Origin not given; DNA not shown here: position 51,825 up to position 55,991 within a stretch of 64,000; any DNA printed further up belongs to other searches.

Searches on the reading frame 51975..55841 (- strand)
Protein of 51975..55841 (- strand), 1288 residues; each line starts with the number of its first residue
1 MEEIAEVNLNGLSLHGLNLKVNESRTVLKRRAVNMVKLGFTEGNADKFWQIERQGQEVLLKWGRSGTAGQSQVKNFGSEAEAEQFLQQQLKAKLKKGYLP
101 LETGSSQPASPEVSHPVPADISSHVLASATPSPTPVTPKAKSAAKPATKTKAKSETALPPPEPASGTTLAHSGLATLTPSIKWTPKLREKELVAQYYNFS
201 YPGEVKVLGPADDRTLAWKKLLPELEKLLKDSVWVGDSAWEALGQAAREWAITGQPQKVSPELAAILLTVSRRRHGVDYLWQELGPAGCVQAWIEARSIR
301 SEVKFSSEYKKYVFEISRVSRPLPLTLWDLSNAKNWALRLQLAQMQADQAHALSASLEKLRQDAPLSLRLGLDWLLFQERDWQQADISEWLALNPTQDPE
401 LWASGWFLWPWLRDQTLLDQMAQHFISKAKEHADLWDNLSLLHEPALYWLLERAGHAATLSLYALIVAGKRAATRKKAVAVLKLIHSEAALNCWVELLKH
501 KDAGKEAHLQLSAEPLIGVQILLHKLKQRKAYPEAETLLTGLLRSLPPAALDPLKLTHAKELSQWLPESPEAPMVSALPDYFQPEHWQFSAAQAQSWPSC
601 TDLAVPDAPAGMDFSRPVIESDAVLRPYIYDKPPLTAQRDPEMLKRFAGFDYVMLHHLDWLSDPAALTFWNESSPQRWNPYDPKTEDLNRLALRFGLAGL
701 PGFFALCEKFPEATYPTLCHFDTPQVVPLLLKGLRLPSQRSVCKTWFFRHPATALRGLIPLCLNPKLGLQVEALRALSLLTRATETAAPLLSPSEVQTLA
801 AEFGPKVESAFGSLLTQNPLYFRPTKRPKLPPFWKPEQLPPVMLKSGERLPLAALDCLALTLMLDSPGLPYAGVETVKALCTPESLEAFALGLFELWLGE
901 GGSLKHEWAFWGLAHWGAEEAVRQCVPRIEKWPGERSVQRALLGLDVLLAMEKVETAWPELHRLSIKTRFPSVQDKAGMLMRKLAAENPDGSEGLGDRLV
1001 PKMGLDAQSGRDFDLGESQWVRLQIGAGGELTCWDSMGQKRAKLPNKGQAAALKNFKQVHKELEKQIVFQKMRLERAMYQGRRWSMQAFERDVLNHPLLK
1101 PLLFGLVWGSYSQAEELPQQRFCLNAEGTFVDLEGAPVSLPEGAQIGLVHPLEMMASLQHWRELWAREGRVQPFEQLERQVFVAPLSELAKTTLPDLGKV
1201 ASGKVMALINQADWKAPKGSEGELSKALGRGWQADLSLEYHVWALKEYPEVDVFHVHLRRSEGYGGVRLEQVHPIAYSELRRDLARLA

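Call 101: search_protein_families(library=pfam, proteins=[window:51975-55841:-], max_evalue=0.0001)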
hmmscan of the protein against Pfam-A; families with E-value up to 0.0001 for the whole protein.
window:51975-55841:- (1288 aa): 2 families
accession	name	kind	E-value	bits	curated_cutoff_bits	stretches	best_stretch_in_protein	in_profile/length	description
PF13569.11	DUF4132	-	2.1e-33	116.2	27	1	1038-1214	1-179/179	Domain of unknown function (DUF4132)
PF05406.20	WGR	-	8e-15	55.2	22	1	39-101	6-75/79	WGR domain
